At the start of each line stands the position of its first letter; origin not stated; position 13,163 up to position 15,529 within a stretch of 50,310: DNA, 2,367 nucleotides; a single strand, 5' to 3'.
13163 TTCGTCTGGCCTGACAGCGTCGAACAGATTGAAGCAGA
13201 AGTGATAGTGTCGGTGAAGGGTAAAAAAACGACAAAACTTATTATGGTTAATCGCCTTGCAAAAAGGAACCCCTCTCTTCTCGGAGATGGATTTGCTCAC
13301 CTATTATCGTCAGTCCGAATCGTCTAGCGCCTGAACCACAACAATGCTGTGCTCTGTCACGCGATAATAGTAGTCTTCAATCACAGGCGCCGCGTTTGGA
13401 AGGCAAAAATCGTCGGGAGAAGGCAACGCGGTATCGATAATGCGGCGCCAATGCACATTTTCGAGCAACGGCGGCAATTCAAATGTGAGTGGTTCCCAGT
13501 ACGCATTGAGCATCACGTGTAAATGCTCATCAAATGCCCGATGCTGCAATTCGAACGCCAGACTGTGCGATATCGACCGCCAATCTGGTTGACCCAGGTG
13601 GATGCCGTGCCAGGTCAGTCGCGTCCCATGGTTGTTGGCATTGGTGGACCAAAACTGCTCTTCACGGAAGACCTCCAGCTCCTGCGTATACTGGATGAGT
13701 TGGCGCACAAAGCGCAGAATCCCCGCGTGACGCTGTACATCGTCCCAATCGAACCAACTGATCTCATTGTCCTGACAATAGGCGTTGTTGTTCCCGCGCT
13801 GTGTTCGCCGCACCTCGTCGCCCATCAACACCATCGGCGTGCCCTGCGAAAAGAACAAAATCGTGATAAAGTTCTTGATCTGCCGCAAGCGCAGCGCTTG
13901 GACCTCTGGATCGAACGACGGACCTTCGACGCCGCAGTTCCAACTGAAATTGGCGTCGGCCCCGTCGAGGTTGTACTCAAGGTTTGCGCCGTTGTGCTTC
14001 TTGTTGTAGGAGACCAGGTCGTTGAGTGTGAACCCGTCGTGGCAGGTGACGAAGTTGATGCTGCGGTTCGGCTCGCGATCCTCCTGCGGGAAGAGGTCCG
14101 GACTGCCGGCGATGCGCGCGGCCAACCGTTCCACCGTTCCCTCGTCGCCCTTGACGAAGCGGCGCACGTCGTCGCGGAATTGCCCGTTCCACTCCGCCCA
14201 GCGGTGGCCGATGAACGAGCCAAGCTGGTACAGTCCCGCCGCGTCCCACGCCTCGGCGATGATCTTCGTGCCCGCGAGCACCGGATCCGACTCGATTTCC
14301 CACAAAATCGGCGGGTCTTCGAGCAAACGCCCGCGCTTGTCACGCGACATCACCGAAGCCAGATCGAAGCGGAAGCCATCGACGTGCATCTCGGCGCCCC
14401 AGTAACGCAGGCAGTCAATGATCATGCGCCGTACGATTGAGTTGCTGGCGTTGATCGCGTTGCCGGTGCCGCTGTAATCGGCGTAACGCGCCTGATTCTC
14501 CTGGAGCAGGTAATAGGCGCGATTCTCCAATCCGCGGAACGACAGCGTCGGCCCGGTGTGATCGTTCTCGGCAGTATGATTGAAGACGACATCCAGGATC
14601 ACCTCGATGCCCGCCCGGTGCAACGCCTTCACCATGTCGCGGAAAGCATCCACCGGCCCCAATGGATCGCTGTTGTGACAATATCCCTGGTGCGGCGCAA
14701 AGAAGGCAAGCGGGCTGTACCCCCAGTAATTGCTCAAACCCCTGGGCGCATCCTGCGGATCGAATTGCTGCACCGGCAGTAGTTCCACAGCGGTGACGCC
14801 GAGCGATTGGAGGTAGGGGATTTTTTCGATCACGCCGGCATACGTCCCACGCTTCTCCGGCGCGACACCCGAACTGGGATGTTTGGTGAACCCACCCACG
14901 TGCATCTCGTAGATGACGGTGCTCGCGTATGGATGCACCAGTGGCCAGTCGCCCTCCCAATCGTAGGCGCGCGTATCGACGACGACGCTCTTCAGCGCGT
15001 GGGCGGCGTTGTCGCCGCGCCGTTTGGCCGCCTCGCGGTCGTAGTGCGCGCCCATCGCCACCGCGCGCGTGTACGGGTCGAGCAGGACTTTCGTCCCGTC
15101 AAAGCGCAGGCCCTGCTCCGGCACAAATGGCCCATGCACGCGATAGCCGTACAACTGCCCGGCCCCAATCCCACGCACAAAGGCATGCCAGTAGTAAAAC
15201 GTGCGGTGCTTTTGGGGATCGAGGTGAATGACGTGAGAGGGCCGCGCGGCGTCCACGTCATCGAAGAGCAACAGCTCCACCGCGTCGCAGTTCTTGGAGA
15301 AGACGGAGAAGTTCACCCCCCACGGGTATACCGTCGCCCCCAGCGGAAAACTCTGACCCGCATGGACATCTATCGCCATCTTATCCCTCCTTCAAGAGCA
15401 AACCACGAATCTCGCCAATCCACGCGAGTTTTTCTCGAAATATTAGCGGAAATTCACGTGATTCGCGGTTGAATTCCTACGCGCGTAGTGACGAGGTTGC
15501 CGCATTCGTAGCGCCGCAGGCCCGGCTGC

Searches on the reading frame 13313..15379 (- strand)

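Call 53: search_protein_families(library=pfam, proteins=[window:13313-15379:-], max_evalue=0.00001)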
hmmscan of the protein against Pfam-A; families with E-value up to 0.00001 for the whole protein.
window:13313-15379:- (689 aa): 3 families
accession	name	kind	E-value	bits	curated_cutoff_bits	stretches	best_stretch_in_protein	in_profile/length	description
PF00128.31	Alpha-amylase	-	1.3e-21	77.8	22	1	175-348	13-197/446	Alpha amylase, catalytic domain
PF02922.24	CBM_48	-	3.5e-15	56.5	22.4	1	12-103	1-82/83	Carbohydrate-binding module 48 (Isoamylase N-terminal domain)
PF21156.3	ISOA1-3_C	-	3.3e-10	40.6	27.3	1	590-662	2-72/106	Isoamylase 1-3, C-terminal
